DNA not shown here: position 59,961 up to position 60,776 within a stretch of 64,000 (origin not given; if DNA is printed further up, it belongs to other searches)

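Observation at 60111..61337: Secreted Ser/Thr-repeat protein ending in a Hint autoprocessing domain, built on hypermutable perfect tandem DNA repeats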

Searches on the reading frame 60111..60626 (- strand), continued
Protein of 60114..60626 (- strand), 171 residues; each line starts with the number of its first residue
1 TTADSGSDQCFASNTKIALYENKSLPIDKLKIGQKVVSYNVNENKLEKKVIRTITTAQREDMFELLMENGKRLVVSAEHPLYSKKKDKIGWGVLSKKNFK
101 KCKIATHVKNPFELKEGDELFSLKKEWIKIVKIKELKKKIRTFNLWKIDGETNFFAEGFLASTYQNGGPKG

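Call 42: search_protein_families(library=ncbifam, proteins=[L001:1606-2643:+, L001:2663-4132:-, L001:4171-5139:+, L001:5136-6317:+, L001:8013-9386:+, L001:11006-12643:+, L001:12651-14306:+, L001:9410-9985:+], max_evalue=0.001)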
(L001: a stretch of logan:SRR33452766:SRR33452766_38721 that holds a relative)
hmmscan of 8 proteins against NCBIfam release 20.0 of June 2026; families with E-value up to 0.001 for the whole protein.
L001:1606-2643:+ (345 aa): 65 families (the best 25 are shown)
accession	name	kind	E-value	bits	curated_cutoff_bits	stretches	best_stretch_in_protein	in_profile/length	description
TIGR04340.1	rSAM_ACGX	hypoth_equivalog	1.3e-72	244.9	400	1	4-345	3-340/341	radical SAM/SPASM domain protein, ACGX system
TIGR04082.1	rSAM_for_selen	equivalog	1.1e-58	199.3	350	1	4-342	199-515/516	thio(seleno)oxazole modification radical SAM maturase SbtM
TIGR04053.2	TIGR04053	equivalog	4.4e-40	138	395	2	5-211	9-206/366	TIGR04053 family radical SAM/SPASM domain-containing protein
TIGR04545.1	rSAM_ahbD_hemeb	equivalog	1.7e-34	119.7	500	1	6-343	2-336/339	heme b synthase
TIGR04303.1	GeoRSP_rSAM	equivalog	1.2e-31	110.5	400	1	6-343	7-325/325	GeoRSP system radical SAM/SPASM protein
TIGR04051.1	rSAM_NirJ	equivalog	2.4e-30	105.7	515.45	1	7-200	5-185/354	heme d1 biosynthesis radical SAM protein NirJ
TIGR04055.1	rSAM_NirJ2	equivalog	1.3e-29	103.8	500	1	6-342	2-322/326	putative heme d1 biosynthesis radical SAM protein NirJ2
TIGR04054.1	rSAM_NirJ1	equivalog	2e-28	99.1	650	1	6-239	38-260/387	putative heme d1 biosynthesis radical SAM protein NirJ1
TIGR04546.1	rSAM_ahbC_deAc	equivalog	4.1e-25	88.4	650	1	6-200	41-222/390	12,18-didecarboxysiroheme deacetylase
TIGR04163.1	rSAM_cobopep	equivalog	5.4e-23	81.4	375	1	11-342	71-405/428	peptide-modifying radical SAM enzyme CbpB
NF045574.1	sacti_mat_StsB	exception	1e-22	80.6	625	1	8-334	100-405/466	StsB family radical SAM/SPASM domain sactipeptide maturase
TIGR04133.1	rSAM_w_lipo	hypoth_equivalog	1.7e-21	76.5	425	1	6-323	26-329/350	TIGR04133 family radical SAM/SPASM protein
NF047865.1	rSAM_PapB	equivalog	3.2e-21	75.9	340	1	9-335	8-327/330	PapB family radical SAM/SPASM ranthipeptide maturase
TIGR03962.1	mycofact_rSAM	equivalog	4.6e-21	75.4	265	1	6-342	14-331/339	mycofactocin radical SAM maturase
TIGR04347.1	pseudo_SAM_Halo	equivalog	9.5e-21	74.5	525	1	6-229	40-252/390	TIGR04347 family pseudo-SAM/SPASM protein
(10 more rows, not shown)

L001:2663-4132:- (489 aa): 21 families
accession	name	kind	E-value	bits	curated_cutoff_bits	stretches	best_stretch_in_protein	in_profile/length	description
TIGR03975.1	rSAM_ocin_1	subfamily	1.8e-25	89.5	281.85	1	85-442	110-466/606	RiPP maturation radical SAM C-methyltransferase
TIGR04479.1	bcpD_PhpK_rSAM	subfamily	3.7e-24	85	600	1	93-403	100-406/504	PhpK family radical SAM P-methyltransferase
TIGR02026.1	BchE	equivalog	2.3e-13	49.9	481.35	1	52-405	22-364/497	magnesium-protoporphyrin IX monomethyl ester anaerobic oxidative cyclase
TIGR03471.1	HpnJ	equivalog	4.4e-13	48.9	577.6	1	231-403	194-362/472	hopanoid biosynthesis associated radical SAM protein HpnJ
TIGR04013.1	B12_SAM_MJ_1487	hypoth_equivalog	1.7e-12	46.9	251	1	342-402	269-329/382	TIGR04013 family B12-binding domain/radical SAM domain-containing protein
TIGR04072.2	rSAM_ladder_B12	equivalog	1.7e-12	46.7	360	1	131-456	96-396/443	lipid biosynthesis B12-binding/radical SAM protein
NF050148.1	rSAM_ApyD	equivalog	9e-10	37.6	750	1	126-403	96-363/645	RiPP biosynthesis radical SAM protein ApyD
TIGR04014.1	B12_SAM_MJ_0865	equivalog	2.1e-08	33.4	360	1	328-402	258-332/434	methyl-coenzyme M reductase glutamine C-methyltransferase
TIGR00089.1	TIGR00089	subfamily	2.8e-08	33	251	1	229-403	135-315/429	MiaB/RimO family radical SAM methylthiotransferase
TIGR04190.1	B12_SAM_Ta0216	equivalog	2.2e-07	29.9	500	1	127-209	103-180/554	TIGR04190 family B12-binding domain/radical SAM domain protein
TIGR04385.1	B12_rSAM_cofa1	equivalog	3.9e-07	29.6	450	1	52-402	20-360/438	B12 lower ligand biosynthesis radical SAM protein BzaD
TIGR01125.1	TIGR01125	equivalog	4.3e-07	29.4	356.95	1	233-404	136-314/432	30S ribosomal protein S12 methylthiotransferase RimO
NF038361.1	rSAM_Sden_1168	equivalog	2.2e-06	26.5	575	1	232-403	270-448/560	Sden_1168 family B12-binding radical SAM P-methyltransferase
TIGR01574.1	miaB-methiolase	equivalog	7.8e-06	25.2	355.3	1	331-477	246-392/437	tRNA (N6-isopentenyl adenosine(37)-C2)-methylthiotransferase MiaB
TIGR01212.1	TIGR01212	equivalog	8.1e-06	25.2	180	1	246-404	38-203/302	tRNA modification radical SAM protein MnmL/YtqA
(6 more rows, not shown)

L001:4171-5139:+ (322 aa): 33 families (the best 25 are shown)
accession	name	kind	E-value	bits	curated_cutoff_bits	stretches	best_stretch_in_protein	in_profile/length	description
TIGR02668.1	moaA_archaeal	equivalog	2e-11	43.4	325.25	1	10-95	9-96/303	GTP 3',8-cyclase MoaA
NF038283.1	viperin_w_prok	equivalog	4.2e-11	42.6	180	1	13-95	4-94/281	viperin family antiviral radical SAM protein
TIGR02666.1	moaA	equivalog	4.9e-11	42.2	284.05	1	10-94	9-101/336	GTP 3',8-cyclase MoaA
NF001199.0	PRK00164.2-1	equivalog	5.6e-11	42.1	231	1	10-95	11-98/308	GTP 3',8-cyclase MoaA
TIGR03977.1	rSAM_pair_HxsC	equivalog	5.3e-09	35.4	267.9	1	14-94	28-109/292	His-Xaa-Ser system radical SAM maturase HxsC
TIGR04317.1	W_rSAM_matur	equivalog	6e-09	35.5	380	1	11-95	4-90/349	tungsten cofactor oxidoreductase radical SAM maturase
TIGR04251.1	SCM_rSAM_ScmF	equivalog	6.4e-09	35.7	400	1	11-100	4-97/353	SynChlorMet cassette radical SAM/SPASM protein ScmF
NF045574.1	sacti_mat_StsB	exception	3.9e-08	32.6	625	1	9-95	94-180/466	StsB family radical SAM/SPASM domain sactipeptide maturase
NF045646.2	rSAM_Se_TrsS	equivalog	6.5e-08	31.5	490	1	15-93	90-170/441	radical SAM (seleno)protein TrsS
TIGR04167.1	rSAM_SeCys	equivalog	9.8e-08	31.6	300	1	9-95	6-92/303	arsenosugar biosynthesis radical SAM (seleno)protein ArsS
TIGR04055.1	rSAM_NirJ2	equivalog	2.9e-07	30.3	500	1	17-97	6-86/326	putative heme d1 biosynthesis radical SAM protein NirJ2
NF050035.1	rSAM_WgK_link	exception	4e-07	29.4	650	1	13-95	11-95/367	radical SAM/SPASM peptide maturase WgkB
NF012164.0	AlbA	equivalog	4.4e-07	28.7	850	1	15-95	117-197/442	subtilosin maturase AlbA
TIGR04051.1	rSAM_NirJ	equivalog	5.4e-07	28.9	515.45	1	17-95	8-87/354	heme d1 biosynthesis radical SAM protein NirJ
TIGR03962.1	mycofact_rSAM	equivalog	5.5e-07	29.1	265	1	17-95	18-96/339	mycofactocin radical SAM maturase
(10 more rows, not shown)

L001:5136-6317:+ (393 aa): 36 families (the best 25 are shown)
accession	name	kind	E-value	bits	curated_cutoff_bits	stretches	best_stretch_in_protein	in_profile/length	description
TIGR03977.1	rSAM_pair_HxsC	equivalog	5.8e-31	107.5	267.9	1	97-369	22-288/292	His-Xaa-Ser system radical SAM maturase HxsC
NF038332.1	rSAM_rare_HxsC4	exception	7.3e-24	84.5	500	1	96-273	10-194/335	radical SAM protein HxsC4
TIGR02668.1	moaA_archaeal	equivalog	2e-19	69.7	325.25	1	104-269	14-182/303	GTP 3',8-cyclase MoaA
TIGR02666.1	moaA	equivalog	2.4e-17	62.9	284.05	1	105-279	15-198/336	GTP 3',8-cyclase MoaA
NF001199.0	PRK00164.2-1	equivalog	4e-17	62.3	231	1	100-264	12-179/308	GTP 3',8-cyclase MoaA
TIGR04317.1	W_rSAM_matur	equivalog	2.8e-16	59.6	380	1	103-280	7-191/349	tungsten cofactor oxidoreductase radical SAM maturase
TIGR04251.1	SCM_rSAM_ScmF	equivalog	1.3e-15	57.7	400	1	101-281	5-190/353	SynChlorMet cassette radical SAM/SPASM protein ScmF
NF038283.1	viperin_w_prok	equivalog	1.4e-14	53.9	180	1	106-252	8-169/281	viperin family antiviral radical SAM protein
NF050035.1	rSAM_WgK_link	exception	2.2e-11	43.4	650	1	105-251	14-162/367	radical SAM/SPASM peptide maturase WgkB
TIGR04054.1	rSAM_NirJ1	equivalog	3.9e-11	42.2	650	1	107-273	43-210/387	putative heme d1 biosynthesis radical SAM protein NirJ1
TIGR04303.1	GeoRSP_rSAM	equivalog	5.3e-11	42.7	400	1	105-271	10-175/325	GeoRSP system radical SAM/SPASM protein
TIGR04545.1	rSAM_ahbD_hemeb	equivalog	5.4e-11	42.5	500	1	108-276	8-178/339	heme b synthase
TIGR04055.1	rSAM_NirJ2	equivalog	1.9e-10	40.8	500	1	107-275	7-176/326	putative heme d1 biosynthesis radical SAM protein NirJ2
NF045702.1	rSAM_GDGT_ether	equivalog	1.2e-09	37.4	450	1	104-263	90-256/486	tetraether lipid synthase Tes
NF045646.2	rSAM_Se_TrsS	equivalog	2e-09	36.5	490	1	98-263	84-254/441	radical SAM (seleno)protein TrsS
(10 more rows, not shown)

L001:8013-9386:+ (457 aa): 35 families (the best 25 are shown)
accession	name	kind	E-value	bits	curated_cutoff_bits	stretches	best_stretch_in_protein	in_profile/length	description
TIGR03471.1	HpnJ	equivalog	1.3e-16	60.6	577.6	1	99-396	87-397/472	hopanoid biosynthesis associated radical SAM protein HpnJ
TIGR04013.1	B12_SAM_MJ_1487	hypoth_equivalog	2.8e-15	56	251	1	279-379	247-348/382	TIGR04013 family B12-binding domain/radical SAM domain-containing protein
TIGR04479.1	bcpD_PhpK_rSAM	subfamily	3.9e-15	55.2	600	1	194-392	243-437/504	PhpK family radical SAM P-methyltransferase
NF033712.0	B12_rSAM_KedN5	subfamily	4.8e-15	54.8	700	1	153-397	153-402/624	KedN5 family methylcobalamin-dependent radical SAM C-methyltransferase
TIGR04072.2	rSAM_ladder_B12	equivalog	8.8e-15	54.3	360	1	83-397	73-383/443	lipid biosynthesis B12-binding/radical SAM protein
NF045585.1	rSAM_slr0320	equivalog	3.3e-12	45.7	775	1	183-339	225-382/511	photosystem II high light acclimation radical SAM protein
TIGR03994.1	rSAM_HemZ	equivalog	1.6e-11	44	321.4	1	280-392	181-294/401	coproporphyrinogen dehydrogenase HemZ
TIGR00539.1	hemN_rel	equivalog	7.3e-10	38.5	205.4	1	276-388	90-203/361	radical SAM family heme chaperone HemW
TIGR00538.1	hemN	equivalog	1.6e-09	37.1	324.95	1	250-382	116-248/454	oxygen-independent coproporphyrinogen III oxidase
TIGR04014.1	B12_SAM_MJ_0865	equivalog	2.1e-09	36.7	360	1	68-364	32-336/434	methyl-coenzyme M reductase glutamine C-methyltransferase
NF006060.0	PRK08207.1-3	equivalog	3.1e-09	36.1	653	1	279-385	248-355/477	coproporphyrinogen III oxidase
TIGR01212.1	TIGR01212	equivalog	6.8e-09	35.3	180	1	275-384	112-228/302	tRNA modification radical SAM protein MnmL/YtqA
TIGR00089.1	TIGR00089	subfamily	8.5e-09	34.7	251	1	184-372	131-326/429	MiaB/RimO family radical SAM methylthiotransferase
NF006067.1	PRK08208.1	equivalog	9.7e-09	34.6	380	1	263-387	115-240/427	STM4012 family radical SAM protein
TIGR01578.1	MiaB-like-B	hypoth_equivalog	2.2e-08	33.3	314.7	1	191-395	132-343/421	tRNA (N(6)-L-threonylcarbamoyladenosine(37)-C(2))-methylthiotransferase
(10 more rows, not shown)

L001:11006-12643:+ (545 aa): 31 families (the best 25 are shown)
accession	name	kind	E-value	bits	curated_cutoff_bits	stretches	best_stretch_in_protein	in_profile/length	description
TIGR03961.1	rSAM_PTO1314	hypoth_equivalog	2.2e-15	56.8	306.05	1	333-502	33-196/332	PTO1314 family radical SAM protein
TIGR04082.1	rSAM_for_selen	equivalog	2.6e-15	56.1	350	1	331-487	207-360/516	thio(seleno)oxazole modification radical SAM maturase SbtM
TIGR03977.1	rSAM_pair_HxsC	equivalog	8.4e-15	54.4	267.9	2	342-484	47-191/292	His-Xaa-Ser system radical SAM maturase HxsC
NF045574.1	sacti_mat_StsB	exception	9.8e-14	51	625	2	331-504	104-277/466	StsB family radical SAM/SPASM domain sactipeptide maturase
TIGR04053.2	TIGR04053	equivalog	1.1e-13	51.3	395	2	342-490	32-180/366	TIGR04053 family radical SAM/SPASM domain-containing protein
TIGR04545.1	rSAM_ahbD_hemeb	equivalog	1.3e-13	51.1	500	2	333-493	10-172/339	heme b synthase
TIGR04303.1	GeoRSP_rSAM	equivalog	1.4e-11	44.5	400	1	329-495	11-176/325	GeoRSP system radical SAM/SPASM protein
TIGR04251.1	SCM_rSAM_ScmF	equivalog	2.1e-11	43.8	400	1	357-505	46-191/353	SynChlorMet cassette radical SAM/SPASM protein ScmF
TIGR02666.1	moaA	equivalog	3.4e-11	42.7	284.05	1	6-166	48-215/336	GTP 3',8-cyclase MoaA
TIGR04051.1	rSAM_NirJ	equivalog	9.4e-11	41.3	515.45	1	333-483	12-163/354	heme d1 biosynthesis radical SAM protein NirJ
TIGR04250.1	SCM_rSAM_ScmE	equivalog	2e-10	40.1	400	1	329-454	9-140/358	SynChlorMet cassette radical SAM/SPASM protein ScmE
TIGR02109.1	PQQ_syn_pqqE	equivalog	8.9e-10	38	381.35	1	349-506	38-192/358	pyrroloquinoline quinone biosynthesis protein PqqE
TIGR03962.1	mycofact_rSAM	equivalog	3.9e-09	36.1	265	1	78-171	118-213/339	mycofactocin radical SAM maturase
TIGR04347.1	pseudo_SAM_Halo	equivalog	1.7e-08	34.2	525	1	347-482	67-198/390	TIGR04347 family pseudo-SAM/SPASM protein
TIGR03470.1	HpnH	equivalog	6.9e-08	31.8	225.05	1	347-499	58-203/318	adenosyl-hopene transferase HpnH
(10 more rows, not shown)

L001:12651-14306:+ (551 aa): 25 families
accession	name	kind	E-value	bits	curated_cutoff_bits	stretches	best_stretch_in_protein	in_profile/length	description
TIGR03300.1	assembly_YfgL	equivalog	7.1e-35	120.4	285.2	1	217-537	50-366/377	outer membrane protein assembly factor BamB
NF053615.1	SerThrKinAfsKStmc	equivalog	1.5e-27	96.6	1300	2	336-512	630-804/809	protein serine/threonine kinase AfsK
NF008351.0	PRK11138.1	equivalog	9.3e-26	90.2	423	3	419-537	263-381/394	outer membrane protein assembly factor BamB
TIGR00336.1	pyrE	equivalog_domain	5.9e-23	81.5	106.8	1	20-187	7-172/173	orotate phosphoribosyltransferase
TIGR03075.1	PQQ_enz_alc_DH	subfamily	6e-18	64.7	480.05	2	226-305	63-150/530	PQQ-dependent dehydrogenase, methanol/ethanol family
TIGR04528.1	acido_non_PQQ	subfamily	3e-14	52.7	650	1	220-351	46-180/493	acido-empty-quinoprotein group A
NF001729.0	PRK00455.1-3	equivalog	7.8e-10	38.5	245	1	103-187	105-190/231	orotate phosphoribosyltransferase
NF010382.0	PRK13809.1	equivalog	1e-09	38.1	208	1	38-189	39-182/210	orotate phosphoribosyltransferase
NF004034.0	PRK05500.1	equivalog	2.4e-08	33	656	1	105-187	374-455/478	bifunctional orotidine-5'-phosphate decarboxylase/orotate phosphoribosyltransferase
NF002620.0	PRK02277.1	subfamily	2e-07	30.9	115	1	47-170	65-185/201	orotate phosphoribosyltransferase-like protein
NF002636.0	PRK02304.1-5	equivalog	2.1e-06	27.3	125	1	119-182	112-173/176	adenine phosphoribosyltransferase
NF006328.0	PRK08558.1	equivalog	2.8e-06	27.1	184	1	95-185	144-237/238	adenine phosphoribosyltransferase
NF009211.0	PRK12560.1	equivalog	3.3e-06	27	188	1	121-185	111-176/187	adenine phosphoribosyltransferase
NF002633.0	PRK02304.1-2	equivalog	4.5e-06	26.6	224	1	119-171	106-158/172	adenine phosphoribosyltransferase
TIGR01090.1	apt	equivalog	6.4e-06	26.4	185.85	1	120-182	105-166/169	adenine phosphoribosyltransferase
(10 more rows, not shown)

L001:9410-9985:+ (191 aa): 0 families

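Call 62: search_solved_structures(query=A4, max_evalue=0.001)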
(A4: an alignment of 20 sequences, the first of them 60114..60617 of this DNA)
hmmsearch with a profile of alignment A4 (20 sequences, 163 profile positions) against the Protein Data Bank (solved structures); distinct sequences matched with E-value up to 0.001: 39.
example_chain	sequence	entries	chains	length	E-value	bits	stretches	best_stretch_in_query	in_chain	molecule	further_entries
6y75_A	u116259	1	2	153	1.2e-18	70.6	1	6-160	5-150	NAD(P)(+)--arginine ADP-ribosyltransferase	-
6tmm_AAA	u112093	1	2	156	1.3e-18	70.5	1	6-160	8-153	NAD(P)(+)--arginine ADP-ribosyltransferase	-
6tmm_BBB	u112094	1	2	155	1.3e-18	70.4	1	6-160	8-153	NAD(P)(+)--arginine ADP-ribosyltransferase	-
6y75_B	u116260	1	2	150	1.5e-18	70.2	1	6-158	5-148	NAD(P)(+)--arginine ADP-ribosyltransferase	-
2lwy_A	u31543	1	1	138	7.4e-16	61.5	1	7-83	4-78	BACTERIAL INTEIN-LIKE DOMAIN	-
8w20_A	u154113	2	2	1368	3.1e-12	49.7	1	7-150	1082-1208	Intein C-terminal splicing domain-containing protein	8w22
6riz_A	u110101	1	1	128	2e-08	37.3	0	12-76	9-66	gp41-1 intein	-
6qaz_A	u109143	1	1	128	3.9e-08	36.4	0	12-77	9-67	cyanophage-like gp41-1 intein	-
6rpp_A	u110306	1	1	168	5e-07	32.8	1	32-158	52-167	Cell division control protein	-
1gpp_A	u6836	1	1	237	6.8e-07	32.4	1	3-43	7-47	ENDONUCLEASE PI-SCEI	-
1oa8_A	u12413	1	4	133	1.4e-06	31.3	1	8-117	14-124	ATAXIN-1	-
2m41_B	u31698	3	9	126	1.6e-06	31.2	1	8-117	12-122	Ataxin-1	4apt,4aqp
4j2l_A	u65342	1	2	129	1.7e-06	31.1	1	8-117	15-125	Ataxin-1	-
4j2j_A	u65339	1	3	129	1.7e-06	31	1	8-117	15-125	Ataxin-1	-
1at0_A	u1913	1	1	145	9e-06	28.7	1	7-111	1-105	17-HEDGEHOG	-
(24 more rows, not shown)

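Call 73: search_solved_structures(query=A4, max_evalue=1e-10, show_alignments=5)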
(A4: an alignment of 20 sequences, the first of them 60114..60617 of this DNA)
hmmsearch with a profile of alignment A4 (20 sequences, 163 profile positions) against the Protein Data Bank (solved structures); distinct sequences matched with E-value up to 1e-10: 6.
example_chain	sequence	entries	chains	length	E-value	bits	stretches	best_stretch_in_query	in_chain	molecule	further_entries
6y75_A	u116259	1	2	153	1.2e-18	70.6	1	6-160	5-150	NAD(P)(+)--arginine ADP-ribosyltransferase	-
6tmm_AAA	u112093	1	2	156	1.3e-18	70.5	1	6-160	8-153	NAD(P)(+)--arginine ADP-ribosyltransferase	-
6tmm_BBB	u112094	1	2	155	1.3e-18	70.4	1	6-160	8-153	NAD(P)(+)--arginine ADP-ribosyltransferase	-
6y75_B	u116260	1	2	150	1.5e-18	70.2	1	6-158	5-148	NAD(P)(+)--arginine ADP-ribosyltransferase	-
2lwy_A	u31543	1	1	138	7.4e-16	61.5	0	7-83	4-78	BACTERIAL INTEIN-LIKE DOMAIN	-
8w20_A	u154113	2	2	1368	3.1e-12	49.7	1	7-150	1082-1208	Intein C-terminal splicing domain-containing protein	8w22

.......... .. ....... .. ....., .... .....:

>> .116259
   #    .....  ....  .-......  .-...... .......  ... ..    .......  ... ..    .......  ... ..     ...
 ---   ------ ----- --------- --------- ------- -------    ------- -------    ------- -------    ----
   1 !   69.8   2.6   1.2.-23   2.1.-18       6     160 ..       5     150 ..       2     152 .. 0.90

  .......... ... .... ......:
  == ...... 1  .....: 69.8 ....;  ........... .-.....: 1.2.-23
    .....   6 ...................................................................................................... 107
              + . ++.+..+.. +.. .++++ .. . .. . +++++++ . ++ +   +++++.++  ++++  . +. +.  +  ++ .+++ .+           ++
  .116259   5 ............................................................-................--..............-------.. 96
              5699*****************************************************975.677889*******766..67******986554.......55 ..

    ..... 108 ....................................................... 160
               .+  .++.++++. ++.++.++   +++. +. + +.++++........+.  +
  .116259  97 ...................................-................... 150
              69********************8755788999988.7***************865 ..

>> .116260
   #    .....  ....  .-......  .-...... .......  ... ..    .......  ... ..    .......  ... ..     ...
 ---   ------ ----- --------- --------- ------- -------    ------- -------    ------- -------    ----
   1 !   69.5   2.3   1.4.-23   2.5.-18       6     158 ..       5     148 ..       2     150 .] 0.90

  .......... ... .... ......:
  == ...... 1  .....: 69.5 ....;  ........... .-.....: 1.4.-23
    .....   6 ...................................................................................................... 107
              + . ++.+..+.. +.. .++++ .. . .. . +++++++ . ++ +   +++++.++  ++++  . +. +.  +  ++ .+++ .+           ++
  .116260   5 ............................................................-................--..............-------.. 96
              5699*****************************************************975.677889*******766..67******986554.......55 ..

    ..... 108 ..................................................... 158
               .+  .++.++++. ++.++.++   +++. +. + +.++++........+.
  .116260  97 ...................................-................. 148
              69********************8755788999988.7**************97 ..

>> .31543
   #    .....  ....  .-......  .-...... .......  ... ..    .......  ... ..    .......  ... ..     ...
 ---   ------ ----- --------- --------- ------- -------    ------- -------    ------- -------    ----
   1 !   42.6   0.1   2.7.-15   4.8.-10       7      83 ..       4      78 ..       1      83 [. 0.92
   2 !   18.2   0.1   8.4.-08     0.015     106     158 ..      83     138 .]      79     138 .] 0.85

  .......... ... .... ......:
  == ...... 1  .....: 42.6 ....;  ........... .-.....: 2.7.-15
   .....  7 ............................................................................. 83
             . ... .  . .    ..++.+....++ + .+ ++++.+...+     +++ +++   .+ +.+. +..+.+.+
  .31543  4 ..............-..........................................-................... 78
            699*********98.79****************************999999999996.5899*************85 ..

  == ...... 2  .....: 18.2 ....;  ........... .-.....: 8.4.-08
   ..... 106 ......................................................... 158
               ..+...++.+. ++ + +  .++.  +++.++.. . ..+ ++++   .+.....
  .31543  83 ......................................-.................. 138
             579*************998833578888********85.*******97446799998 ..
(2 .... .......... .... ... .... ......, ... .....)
